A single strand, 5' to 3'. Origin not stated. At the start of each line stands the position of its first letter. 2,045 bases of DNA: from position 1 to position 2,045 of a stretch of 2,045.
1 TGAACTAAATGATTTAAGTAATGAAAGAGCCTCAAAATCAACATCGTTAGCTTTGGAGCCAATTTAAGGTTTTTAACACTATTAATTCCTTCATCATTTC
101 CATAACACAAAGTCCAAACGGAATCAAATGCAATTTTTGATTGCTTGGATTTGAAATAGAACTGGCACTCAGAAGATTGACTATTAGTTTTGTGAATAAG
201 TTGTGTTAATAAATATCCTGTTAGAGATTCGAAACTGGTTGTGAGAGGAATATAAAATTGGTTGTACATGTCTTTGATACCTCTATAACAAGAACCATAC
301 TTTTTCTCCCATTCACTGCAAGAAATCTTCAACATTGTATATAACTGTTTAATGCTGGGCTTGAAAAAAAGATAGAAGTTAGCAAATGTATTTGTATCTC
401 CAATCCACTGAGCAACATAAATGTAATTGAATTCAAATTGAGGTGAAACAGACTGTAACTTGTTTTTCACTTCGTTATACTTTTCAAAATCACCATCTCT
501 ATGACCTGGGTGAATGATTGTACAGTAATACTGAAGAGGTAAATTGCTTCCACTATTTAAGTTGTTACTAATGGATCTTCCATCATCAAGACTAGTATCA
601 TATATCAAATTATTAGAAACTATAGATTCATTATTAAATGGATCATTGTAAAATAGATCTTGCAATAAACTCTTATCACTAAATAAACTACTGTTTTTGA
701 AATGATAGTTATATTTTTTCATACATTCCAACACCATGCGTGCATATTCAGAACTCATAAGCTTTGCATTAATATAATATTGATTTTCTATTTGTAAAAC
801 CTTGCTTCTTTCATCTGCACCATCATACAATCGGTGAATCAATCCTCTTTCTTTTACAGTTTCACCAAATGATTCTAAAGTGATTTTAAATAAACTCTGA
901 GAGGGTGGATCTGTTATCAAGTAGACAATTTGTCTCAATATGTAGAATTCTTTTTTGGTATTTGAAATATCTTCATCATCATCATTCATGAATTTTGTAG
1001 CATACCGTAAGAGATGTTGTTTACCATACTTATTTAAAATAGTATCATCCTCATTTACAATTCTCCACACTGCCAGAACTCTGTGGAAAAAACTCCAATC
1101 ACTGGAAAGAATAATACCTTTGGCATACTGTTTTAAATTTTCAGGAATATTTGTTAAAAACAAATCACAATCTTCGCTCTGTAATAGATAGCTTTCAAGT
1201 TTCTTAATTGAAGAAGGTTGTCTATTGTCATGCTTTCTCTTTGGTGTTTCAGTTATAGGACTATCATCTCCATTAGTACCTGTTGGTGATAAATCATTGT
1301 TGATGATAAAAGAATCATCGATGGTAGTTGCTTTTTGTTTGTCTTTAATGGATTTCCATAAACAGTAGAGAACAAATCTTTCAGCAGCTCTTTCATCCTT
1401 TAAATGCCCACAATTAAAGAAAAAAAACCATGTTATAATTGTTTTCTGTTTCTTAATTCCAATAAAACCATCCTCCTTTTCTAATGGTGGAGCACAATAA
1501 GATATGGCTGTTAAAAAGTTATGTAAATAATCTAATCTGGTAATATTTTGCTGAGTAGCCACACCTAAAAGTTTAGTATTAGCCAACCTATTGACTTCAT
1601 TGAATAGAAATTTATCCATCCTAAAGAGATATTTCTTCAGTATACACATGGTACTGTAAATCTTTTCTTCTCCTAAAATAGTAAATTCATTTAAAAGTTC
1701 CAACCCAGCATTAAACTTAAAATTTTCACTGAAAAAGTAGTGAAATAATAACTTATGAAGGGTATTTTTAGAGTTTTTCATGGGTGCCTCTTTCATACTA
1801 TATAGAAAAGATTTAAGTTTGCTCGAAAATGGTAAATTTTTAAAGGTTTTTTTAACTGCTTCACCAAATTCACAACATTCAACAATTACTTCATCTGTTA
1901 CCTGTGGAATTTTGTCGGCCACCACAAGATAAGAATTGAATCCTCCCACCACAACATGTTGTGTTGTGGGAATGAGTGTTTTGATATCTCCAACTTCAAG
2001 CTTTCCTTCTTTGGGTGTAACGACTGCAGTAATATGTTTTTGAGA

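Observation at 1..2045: The window is 100% coding: one stop-free minus-strand frame of 681 codons that the ORF track misses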

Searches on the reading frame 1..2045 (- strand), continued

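Call 50: predict_structure(alignment_id=A4)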
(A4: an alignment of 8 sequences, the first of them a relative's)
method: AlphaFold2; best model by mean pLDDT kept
length: 619 residues; sequences in the alignment: 8
mean_pLDDT: 74.1   pTM: 0.78
mean pLDDT of the five models: 74.1, 70.7, 66.8, 62.3, 54.6
residues with pLDDT >= 90: 103; 70-90: 320; 50-70: 100; < 50: 96
segments of 3 or more residues with pLDDT < 50: 1-21, 23-31, 58-61, 94-103, 208-211, 233-236, 453-457, 488-496, 561-563, 589-600, 605-619
pLDDT, mean of each block of 10 residues (from residue 1): 29 37 46 69 88 67 75 84 64 48 63 87 90 92 95 95 89 94 90 88 68 74 83 54 75 81 82 81 81 92 94 94 91 90 81 78 82 76 85 78 72 86 82 84 74 51 80 83 59 47 63 67 77 78 80 72 59 80 64 46 44 33
secondary structure, 60 per line:
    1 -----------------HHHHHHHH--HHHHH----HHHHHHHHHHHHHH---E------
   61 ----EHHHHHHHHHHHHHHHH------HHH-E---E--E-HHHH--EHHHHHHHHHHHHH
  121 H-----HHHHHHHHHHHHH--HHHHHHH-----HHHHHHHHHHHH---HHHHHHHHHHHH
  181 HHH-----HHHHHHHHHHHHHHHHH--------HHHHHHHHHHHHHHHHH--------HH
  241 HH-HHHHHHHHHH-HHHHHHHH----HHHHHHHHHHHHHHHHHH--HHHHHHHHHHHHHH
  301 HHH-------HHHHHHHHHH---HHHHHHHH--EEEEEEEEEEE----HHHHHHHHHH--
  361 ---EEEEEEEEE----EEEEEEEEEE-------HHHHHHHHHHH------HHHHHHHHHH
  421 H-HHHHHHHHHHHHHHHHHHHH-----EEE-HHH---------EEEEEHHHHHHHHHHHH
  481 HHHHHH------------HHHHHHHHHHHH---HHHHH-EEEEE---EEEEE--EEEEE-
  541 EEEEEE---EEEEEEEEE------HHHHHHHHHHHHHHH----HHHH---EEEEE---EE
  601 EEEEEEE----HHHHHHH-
elements in order: H18-25 H28-32 H37-50 H66-81 H101-104 H108-121 H127-139 H142-148 H154-165 H169-183 H189-205 H214-230 H239-242 H244-253 H255-262 H267-284 H287-303 H311-320 H324-331 E334-344 H349-358 E364-372 E377-386 H394-404 H411-421 H423-442 E448-450 E464-468 H469-486 H499-510 H514-518 E520-524 E528-532 E535-539 E541-546 E550-558 H565-579 H584-587 E591-595 E599-607 H612-618
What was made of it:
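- The P0007 model has pLDDT 74 and pTM 0.78 (call 50). The predicted order is helix-strand-strand-strand-helix-strand at P0007 residues 499-595 (call 50). The five models range from pLDDT 54.6 to 74.1 (call 50).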

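Call 55: find_related_loci(query=A5, collection=metagenome_contigs, flank=4000)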
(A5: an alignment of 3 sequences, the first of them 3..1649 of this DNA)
Query A5 (549 aa) in metagenome_contigs; peptide patterns used: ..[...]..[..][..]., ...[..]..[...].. (x = any residue, [..] = any of these).
116 stretches matched a pattern, but none encodes a relative of the query by tblastn (E <= 1e-3).

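Call 58: search_protein_families(library=padloc, proteins=[window:1-2045:-, P0003, P0004, P0007, P0008], max_evalue=1)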
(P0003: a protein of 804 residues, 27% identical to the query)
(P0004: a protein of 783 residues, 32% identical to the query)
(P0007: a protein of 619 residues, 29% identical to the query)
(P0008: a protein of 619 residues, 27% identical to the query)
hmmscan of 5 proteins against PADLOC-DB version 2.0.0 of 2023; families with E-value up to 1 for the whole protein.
window:1-2045:- (681 aa): 0 families

P0003 (804 aa): 0 families

P0004 (783 aa): 1 family
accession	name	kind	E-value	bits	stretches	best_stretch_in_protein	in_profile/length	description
PDLC02040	Cas5d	-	0.035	12.2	1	467-500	101-134/225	-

P0007 (619 aa): 0 families

P0008 (619 aa): 0 families

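Call 59: search_dna_similar(query=window:1-2045:-, collection=phages, mode=protein, max_evalue=0.01)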
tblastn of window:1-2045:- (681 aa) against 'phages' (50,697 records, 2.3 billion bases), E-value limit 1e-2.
No match.

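Call 66: fold_search(model_id=the predicted structure, library=pdb)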
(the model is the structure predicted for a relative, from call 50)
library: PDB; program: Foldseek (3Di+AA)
matches with E <= 10: 200; with E <= 0.001: 0
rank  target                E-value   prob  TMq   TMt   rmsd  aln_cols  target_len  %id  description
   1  8qxn_A                3.5e-02  0.99  0.32  0.44  11.5       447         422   11  Cryo-EM structure of tetrameric human SAMHD1 State IV - Depleted relaxed (released 2024-05-15)
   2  3eq2_A                3.0e-01  0.08  0.08  0.10  24.1       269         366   12  Structure of Hexagonal Crystal form of Pseudomonas aeruginosa RssB (released 2009-10-20)
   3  7tu7_A                4.2e-01  0.20  0.18  0.24  22.4       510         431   12  Structure of the L. blandensis dGTPase H125A mutant bound to dGTP (released 2022-06-01)
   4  7lwz_F                5.0e-01  0.20  0.16  0.24  18.2       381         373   13  Apo Structure of Vibrio cholerae dGTPase protein VC1979 (released 2021-03-10)
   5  7p3r_A                6.8e-01  0.04  0.07  0.11  44.9       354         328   10  Helical structure of the toxin MakA from Vibrio cholera (released 2022-02-23)
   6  7nkq_d                7.1e-01  0.08  0.10  0.15  27.8       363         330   15  Mycobacterium smegmatis ATP synthase b-delta state 3 (released 2021-10-27)
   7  2dqb_A                7.7e-01  0.33  0.18  0.29  16.8       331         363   11  Crystal structure of dNTP triphosphohydrolase from Thermus thermophilus HB8, which is homologous to dGTP triphosphohyd (released 2007-01-23)
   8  7nkl_d                1.1e+00  0.05  0.08  0.13  27.8       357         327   14  Mycobacterium smegmatis ATP synthase b-delta state 2 (released 2021-11-03)
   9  4hw9_A                1.2e+00  0.09  0.10  0.21  27.3       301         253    9  Crystal Structure of Helicobacter pylori MscS (Closed State) (released 2013-02-13)
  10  7njs_d                1.4e+00  0.06  0.09  0.12  24.9       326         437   14  Mycobacterium smegmatis ATP synthase state 3c (released 2021-10-27)
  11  6bw5_C                1.6e+00  0.03  0.08  0.12  23.5       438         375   10  Human GPT (DPAGT1) in complex with tunicamycin (released 2018-02-21)
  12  9p0n_A                1.7e+00  0.09  0.09  0.19  27.6       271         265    9  MscS in Glyco-DIBMA Native Nanodiscs (C7 symmetry) (released 2026-01-28)
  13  8vm1_A                1.9e+00  0.23  0.12  0.32  11.2       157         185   10  Structural Elucidation of the Mesothelin Mucin16 CA125 Interaction (released 2024-09-04)
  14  6h2f_F                1.9e+00  0.02  0.07  0.10  42.0       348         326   13  Structure of the pre-pore AhlB of the tripartite alpha-pore forming toxin, AHL, from Aeromonas hydrophila. (released 2019-07-10)
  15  5ero_B                2.0e+00  0.06  0.12  0.20  18.9       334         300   11  Crystal structure of elongation domain of Phomopsis amygdali fusicoccadiene synthase complexed with cobalt ions and pa (released 2016-01-20)
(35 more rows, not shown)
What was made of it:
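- The Foldseek top hit is human SAMHD1, probability 0.99 (call 66).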

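Call 76: fold_search(model_id=the predicted structure, library=viral)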
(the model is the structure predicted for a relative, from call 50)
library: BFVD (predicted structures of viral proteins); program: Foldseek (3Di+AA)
matches with E <= 10: 268; with E <= 0.001: 0
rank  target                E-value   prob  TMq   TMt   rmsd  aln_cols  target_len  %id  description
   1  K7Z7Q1                1.2e-01  0.25  0.12  0.18  20.7       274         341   12  Putative zinc protease [Megavirus courdo11]
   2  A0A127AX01            1.4e-01  0.11  0.09  0.15  21.6       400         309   10  Uncharacterized protein [Bacillus phage SP-15]
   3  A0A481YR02            2.2e-01  0.06  0.08  0.05  28.1       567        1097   10  Uncharacterized protein [Pithovirus LCDPAC02]
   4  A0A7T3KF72            2.3e-01  0.06  0.07  0.12  19.7       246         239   11  Uncharacterized protein [Campylobacter phage F358]
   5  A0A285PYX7            2.7e-01  0.21  0.09  0.23  18.3       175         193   13  F-box domain-containing protein [Cedratvirus lausannensis]
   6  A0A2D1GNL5            3.5e-01  0.15  0.09  0.15  17.7       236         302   12  (no name in the UniProt tables at hand)
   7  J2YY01                3.6e-01  0.20  0.07  0.20  15.3       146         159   10  (no name in the UniProt tables at hand)
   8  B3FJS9                4.4e-01  0.10  0.10  0.18  19.1       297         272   10  Uncharacterized protein [Pseudomonas phage 201phi2-1]
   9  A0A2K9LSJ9            5.0e-01  0.06  0.06  0.12  19.8       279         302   10  Rep [uncultured virus]
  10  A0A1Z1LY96            5.7e-01  0.08  0.09  0.13  18.1       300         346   10  Uncharacterized protein [Serratia phage CBH8]
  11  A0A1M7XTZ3            6.2e-01  0.11  0.08  0.19  19.0       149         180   13  F-box domain [Cedratvirus A11]
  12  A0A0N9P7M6            6.2e-01  0.03  0.09  0.06  24.8       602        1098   10  (no name in the UniProt tables at hand)
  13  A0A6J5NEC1            7.1e-01  0.04  0.09  0.08  32.2       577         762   11  Caudovirus, tape measure, N-terminal [uncultured Caudovirales phage]
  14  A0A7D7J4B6            7.1e-01  0.04  0.09  0.05  26.9       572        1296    9  RNA-directed RNA polymerase L (Fragment) [Lepidopteran phenui-related virus OKIAV262]
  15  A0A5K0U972            8.1e-01  0.04  0.08  0.09  24.6       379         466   13  Uncharacterized protein [Yasminevirus sp. GU-2018]
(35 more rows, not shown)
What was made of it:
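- Tried and rejected: The BFVD fold search found nothing (call 76).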

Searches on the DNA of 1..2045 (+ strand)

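Call 10: search_dna_similar(query=window:1-2045:+, collection=phages, mode=distant)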
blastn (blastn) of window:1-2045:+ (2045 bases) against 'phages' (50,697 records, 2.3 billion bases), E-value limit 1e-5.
No match.
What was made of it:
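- On Prokaryotic, phage or defence-system gene (the framing implied by 'system context'): Phage blastn and tblastn gave no match (calls 10, 59).
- Tried and rejected: Phage DNA and protein BLAST gave no match (calls 10, 59).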

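Call 19: search_rna_families(source=window, threshold=evalue, max_evalue=1)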
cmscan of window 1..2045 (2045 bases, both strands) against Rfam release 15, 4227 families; matches with E-value up to 1: 1.
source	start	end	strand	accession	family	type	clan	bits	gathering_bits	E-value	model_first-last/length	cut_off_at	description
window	173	230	+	RF03127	L13-Bacteroidia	Cis-reg; leader;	-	20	38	0.2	1-73/73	no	L13-Bacteroidia ribosomal protein leader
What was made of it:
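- Tried and rejected: Rfam gave only a sub-threshold chance hit (call 19).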

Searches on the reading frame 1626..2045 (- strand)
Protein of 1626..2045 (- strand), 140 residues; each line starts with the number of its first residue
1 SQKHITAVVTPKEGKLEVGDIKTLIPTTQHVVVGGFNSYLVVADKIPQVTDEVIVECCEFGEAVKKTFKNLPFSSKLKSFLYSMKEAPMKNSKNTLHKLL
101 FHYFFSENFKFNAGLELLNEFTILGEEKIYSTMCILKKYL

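Call 80: search_protein_families(library=pfam, proteins=[window:1626-2045:-], max_evalue=1)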
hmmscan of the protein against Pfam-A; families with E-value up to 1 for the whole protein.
window:1626-2045:- (140 aa): 0 families
